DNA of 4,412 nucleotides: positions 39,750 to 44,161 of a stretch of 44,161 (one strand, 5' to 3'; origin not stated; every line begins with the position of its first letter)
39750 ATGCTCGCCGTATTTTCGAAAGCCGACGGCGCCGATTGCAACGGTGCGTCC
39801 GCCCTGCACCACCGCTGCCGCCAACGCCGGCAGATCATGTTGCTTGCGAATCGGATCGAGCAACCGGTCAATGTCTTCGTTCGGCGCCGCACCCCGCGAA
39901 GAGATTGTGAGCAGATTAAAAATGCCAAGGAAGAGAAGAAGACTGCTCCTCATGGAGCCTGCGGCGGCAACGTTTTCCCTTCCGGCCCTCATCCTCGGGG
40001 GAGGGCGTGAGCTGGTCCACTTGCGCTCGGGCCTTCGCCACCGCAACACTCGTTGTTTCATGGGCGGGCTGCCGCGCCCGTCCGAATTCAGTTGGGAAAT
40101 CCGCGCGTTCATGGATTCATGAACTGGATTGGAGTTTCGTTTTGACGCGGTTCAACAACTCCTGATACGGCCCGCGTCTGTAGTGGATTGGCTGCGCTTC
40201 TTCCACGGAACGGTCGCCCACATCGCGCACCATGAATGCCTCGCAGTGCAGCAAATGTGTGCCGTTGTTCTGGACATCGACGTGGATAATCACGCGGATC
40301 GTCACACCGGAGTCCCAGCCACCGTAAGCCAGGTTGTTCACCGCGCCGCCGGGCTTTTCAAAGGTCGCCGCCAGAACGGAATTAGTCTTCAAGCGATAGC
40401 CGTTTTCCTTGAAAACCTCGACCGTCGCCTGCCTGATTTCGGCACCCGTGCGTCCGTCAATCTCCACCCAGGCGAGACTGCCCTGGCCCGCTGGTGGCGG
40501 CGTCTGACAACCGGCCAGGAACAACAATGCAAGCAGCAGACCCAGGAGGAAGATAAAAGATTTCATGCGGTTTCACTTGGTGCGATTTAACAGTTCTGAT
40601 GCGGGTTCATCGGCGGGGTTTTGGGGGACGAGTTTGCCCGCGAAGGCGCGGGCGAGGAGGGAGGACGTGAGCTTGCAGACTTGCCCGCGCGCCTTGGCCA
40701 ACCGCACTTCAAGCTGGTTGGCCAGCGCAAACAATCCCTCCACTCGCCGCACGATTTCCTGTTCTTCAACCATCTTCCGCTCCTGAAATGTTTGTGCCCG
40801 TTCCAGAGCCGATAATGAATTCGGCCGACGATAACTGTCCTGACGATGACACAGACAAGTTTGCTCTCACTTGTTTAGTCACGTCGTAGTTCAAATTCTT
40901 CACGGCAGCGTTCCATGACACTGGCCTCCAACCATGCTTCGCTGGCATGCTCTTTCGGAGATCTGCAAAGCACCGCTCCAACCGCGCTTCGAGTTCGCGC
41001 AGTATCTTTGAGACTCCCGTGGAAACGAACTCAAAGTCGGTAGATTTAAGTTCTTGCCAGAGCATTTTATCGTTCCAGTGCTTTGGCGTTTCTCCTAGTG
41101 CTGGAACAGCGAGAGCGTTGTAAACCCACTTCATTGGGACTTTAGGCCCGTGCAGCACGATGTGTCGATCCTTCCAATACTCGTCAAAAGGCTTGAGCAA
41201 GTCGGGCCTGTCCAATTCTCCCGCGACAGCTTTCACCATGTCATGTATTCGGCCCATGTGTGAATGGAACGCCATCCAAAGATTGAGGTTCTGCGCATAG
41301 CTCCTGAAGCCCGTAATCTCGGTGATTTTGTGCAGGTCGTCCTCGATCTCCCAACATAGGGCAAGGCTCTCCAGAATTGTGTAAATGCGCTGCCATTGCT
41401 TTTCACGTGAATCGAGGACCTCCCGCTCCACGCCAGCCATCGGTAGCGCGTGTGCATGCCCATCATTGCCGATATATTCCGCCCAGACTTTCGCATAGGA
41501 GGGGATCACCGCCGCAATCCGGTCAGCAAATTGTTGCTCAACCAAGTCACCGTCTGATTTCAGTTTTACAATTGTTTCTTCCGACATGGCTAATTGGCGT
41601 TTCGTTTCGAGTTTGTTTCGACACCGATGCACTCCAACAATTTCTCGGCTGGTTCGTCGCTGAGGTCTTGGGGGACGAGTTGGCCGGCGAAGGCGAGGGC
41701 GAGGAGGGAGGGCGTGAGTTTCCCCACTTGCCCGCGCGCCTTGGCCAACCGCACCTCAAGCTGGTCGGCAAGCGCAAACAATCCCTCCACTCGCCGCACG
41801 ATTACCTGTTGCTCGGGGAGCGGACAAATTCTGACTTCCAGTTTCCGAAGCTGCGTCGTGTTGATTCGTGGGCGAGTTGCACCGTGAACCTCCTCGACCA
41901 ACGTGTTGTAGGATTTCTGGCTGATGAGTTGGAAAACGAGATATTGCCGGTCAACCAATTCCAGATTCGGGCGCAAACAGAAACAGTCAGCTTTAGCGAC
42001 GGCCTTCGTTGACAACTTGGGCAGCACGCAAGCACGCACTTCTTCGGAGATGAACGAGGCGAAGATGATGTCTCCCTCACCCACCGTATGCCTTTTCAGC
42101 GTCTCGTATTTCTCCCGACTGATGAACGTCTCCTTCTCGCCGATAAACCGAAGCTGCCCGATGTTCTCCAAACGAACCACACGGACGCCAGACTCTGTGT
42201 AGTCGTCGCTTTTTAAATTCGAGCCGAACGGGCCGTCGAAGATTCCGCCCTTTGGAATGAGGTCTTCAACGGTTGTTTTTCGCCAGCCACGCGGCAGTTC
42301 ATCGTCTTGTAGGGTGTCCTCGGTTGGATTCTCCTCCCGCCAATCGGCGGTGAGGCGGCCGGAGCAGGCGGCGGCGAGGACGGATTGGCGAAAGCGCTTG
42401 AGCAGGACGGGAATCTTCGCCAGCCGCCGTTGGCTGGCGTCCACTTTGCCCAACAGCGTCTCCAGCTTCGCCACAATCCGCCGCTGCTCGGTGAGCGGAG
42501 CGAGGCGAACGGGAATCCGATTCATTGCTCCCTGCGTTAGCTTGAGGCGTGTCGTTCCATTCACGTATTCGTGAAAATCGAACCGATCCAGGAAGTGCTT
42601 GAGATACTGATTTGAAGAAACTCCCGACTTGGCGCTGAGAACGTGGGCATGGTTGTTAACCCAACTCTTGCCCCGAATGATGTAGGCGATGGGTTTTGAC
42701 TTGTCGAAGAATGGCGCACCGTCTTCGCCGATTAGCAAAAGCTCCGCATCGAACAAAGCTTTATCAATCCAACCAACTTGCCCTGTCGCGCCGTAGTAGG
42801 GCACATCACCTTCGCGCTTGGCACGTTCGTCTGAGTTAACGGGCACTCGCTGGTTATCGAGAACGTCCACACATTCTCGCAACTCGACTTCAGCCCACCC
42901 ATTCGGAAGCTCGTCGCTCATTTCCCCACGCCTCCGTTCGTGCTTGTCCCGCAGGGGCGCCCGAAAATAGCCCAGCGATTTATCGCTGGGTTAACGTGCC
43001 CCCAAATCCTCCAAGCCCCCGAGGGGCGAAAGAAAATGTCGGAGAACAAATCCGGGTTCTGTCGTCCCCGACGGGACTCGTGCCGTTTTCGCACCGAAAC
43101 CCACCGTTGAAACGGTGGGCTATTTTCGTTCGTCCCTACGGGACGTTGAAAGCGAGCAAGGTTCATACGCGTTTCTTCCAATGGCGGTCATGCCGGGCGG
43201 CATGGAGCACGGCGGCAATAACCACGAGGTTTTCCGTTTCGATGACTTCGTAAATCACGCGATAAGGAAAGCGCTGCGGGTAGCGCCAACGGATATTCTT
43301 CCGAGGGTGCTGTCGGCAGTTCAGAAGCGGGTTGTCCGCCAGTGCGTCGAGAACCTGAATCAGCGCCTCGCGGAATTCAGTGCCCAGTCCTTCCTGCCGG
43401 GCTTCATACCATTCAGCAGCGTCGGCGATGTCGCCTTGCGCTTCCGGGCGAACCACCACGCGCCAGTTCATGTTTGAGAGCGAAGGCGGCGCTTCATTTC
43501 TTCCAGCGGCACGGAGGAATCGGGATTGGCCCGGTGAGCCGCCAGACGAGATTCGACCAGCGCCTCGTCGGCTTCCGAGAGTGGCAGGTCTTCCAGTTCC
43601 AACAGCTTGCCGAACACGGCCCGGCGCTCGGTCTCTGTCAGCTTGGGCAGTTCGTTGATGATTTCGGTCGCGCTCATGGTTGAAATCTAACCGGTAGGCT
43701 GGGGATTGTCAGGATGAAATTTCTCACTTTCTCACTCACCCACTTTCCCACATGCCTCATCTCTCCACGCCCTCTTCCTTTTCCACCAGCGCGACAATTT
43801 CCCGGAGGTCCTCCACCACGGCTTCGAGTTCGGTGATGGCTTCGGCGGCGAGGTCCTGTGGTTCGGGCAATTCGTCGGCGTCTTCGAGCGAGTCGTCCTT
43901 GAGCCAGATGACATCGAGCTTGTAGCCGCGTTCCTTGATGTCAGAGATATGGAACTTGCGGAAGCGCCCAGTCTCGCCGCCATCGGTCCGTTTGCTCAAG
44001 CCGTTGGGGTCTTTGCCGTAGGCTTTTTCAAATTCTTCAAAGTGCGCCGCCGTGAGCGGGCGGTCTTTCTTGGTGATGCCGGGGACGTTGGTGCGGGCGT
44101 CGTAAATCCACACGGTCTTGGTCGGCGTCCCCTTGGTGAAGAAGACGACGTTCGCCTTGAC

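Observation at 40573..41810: The ORFan is bracketed by a 143-nt direct duplication of the hsdS 3' conserved region, leaving an orphan hsdS tail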

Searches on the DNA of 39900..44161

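Call 71: search_rna_families(source=window, start=39900, end=44161, threshold=gathering)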
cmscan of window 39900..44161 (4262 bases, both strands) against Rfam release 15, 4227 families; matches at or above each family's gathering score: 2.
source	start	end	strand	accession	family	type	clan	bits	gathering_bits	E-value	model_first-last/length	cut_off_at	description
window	43100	43145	+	RF01687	Acido-Lenti-1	Gene; sRNA;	-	51.3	37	7.8e-10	1-46/46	no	Acido-Lenti-1 RNA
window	42945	42990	-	RF01687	Acido-Lenti-1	Gene; sRNA;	-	40.1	37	8.7e-07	1-46/46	no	Acido-Lenti-1 RNA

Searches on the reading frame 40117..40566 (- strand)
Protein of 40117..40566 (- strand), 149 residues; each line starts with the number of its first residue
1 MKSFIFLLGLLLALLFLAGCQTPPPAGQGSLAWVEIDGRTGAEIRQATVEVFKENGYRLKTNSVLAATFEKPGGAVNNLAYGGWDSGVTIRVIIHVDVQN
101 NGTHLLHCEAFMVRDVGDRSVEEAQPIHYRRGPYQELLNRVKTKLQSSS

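Call 5: search_protein_families(library=pfam, proteins=[window:40117-40566:-], max_evalue=0.1)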
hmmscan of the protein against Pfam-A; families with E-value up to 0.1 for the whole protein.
window:40117-40566:- (149 aa): 1 family
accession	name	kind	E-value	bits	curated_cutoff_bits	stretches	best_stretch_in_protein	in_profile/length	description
PF01828.24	Peptidase_A4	-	0.066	13.1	22.3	1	28-103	39-110/206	Peptidase A4 family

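Call 7: search_protein_families(library=padloc, proteins=[window:40117-40566:-], max_evalue=1)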
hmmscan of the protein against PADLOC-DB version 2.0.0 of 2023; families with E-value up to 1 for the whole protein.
window:40117-40566:- (149 aa): 0 families

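Call 8: search_protein_families(library=ncbifam, proteins=[window:40117-40566:-], max_evalue=1)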
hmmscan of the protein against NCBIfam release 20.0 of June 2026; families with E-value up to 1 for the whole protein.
window:40117-40566:- (149 aa): 4 families
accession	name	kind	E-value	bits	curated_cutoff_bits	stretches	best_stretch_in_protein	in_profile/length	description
NF052250.1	PA0061_lipo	subfamily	0.0017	18.5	55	1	10-49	6-45/136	PA0061/PA0062 family lipoprotein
NF033106.1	blaL1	exception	0.041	12.8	560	1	26-63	181-218/290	L1 family subclass B3 metallo-beta-lactamase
NF047847.2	SS_mature_LptM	equivalog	0.12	12.5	27.7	1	1-20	1-20/31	LPS translocon maturation chaperone LptM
NF033894.1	Eex_IncN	subfamily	0.19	11.7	33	1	4-23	3-21/65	EexN family lipoprotein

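Call 10: search_protein_families(library=phrogs, proteins=[window:40117-40566:-], max_evalue=1)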
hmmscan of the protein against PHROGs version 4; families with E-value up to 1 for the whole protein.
window:40117-40566:- (149 aa): 4 families
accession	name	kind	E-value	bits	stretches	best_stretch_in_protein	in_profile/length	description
phrog_19378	-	unknown function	0.14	13.3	1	43-68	11-36/57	-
phrog_38308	-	unknown function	0.15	13.7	1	10-56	6-54/86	-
phrog_2320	-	unknown function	0.25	12.1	1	1-35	17-43/171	-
phrog_16536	-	unknown function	0.31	11.8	1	30-65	91-126/169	-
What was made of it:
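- Tried and rejected: Pfam, PADLOC, NCBIfam and PHROGs gave nothing (calls 5, 7, 8, 10).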

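Call 80: search_protein_families(library=pfam, proteins=[L053:6647-7741:+, L053:5056-6492:+], max_evalue=0.01)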
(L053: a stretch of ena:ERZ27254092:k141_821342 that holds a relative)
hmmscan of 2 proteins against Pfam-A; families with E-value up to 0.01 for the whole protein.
L053:6647-7741:+ (364 aa): 1 family
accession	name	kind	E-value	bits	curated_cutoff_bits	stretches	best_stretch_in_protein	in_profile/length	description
PF13289.12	SIR2_2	-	7e-07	29.9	24.5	1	153-209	2-52/141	SIR2-like domain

L053:5056-6492:+ (478 aa): 1 family
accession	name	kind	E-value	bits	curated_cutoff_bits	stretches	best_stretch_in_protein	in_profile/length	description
PF00656.27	Peptidase_C14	-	1.8e-19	70.8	21.4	1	6-246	3-225/233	Caspase domain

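Call 81: search_protein_families(library=padloc, proteins=[L053:6647-7741:+, L053:5056-6492:+], max_evalue=0.01)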
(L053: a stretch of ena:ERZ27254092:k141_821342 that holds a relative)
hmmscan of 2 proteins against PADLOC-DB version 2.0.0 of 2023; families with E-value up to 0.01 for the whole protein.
L053:6647-7741:+ (364 aa): 24 families
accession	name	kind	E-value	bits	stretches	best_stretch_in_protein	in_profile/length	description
PDLC02414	Aga_SIR2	-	1.8e-19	68.2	2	147-211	114-176/313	-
PDLC02408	Aga_SIR2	-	2.4e-15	54.5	2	148-211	145-205/343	Class II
PDLC04093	SIR2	-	1.5e-14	51.8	1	149-211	149-216/395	-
PDLC04084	SIR2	-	8.4e-14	49.6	1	149-321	177-348/414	-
PDLC04088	SIR2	-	2.5e-12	44.7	2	150-211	172-236/390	-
PDLC04087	SIR2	-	1.5e-11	41.7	1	147-211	128-198/343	-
PDLC04094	SIR2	-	3.5e-11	41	1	145-211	143-212/399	-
PDLC04079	SIR2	-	1.7e-09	34.8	1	196-336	245-374/430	-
PDLC04090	SIR2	-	1.9e-09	35.2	2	153-189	191-225/426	-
PDLC04092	SIR2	-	3.3e-09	34.5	1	151-212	118-178/318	-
PDLC04096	SIR2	-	3.5e-09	34.5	1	148-230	19-107/230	-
PDLC04081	SIR2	-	1.2e-08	32.5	1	147-211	133-210/345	-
PDLC04075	SIR2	-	1.9e-08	31.5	1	281-318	313-350/414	-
PDLC02186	SIR2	-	4.2e-07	27.4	1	198-318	223-338/412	-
PDLC04078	SIR2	-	2.2e-06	25.6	1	195-212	11-28/171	-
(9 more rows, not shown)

L053:5056-6492:+ (478 aa): 1 family
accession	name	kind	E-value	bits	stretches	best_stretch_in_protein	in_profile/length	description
PDLC02987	caspase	-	2.8e-16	57.8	1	6-198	4-130/453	-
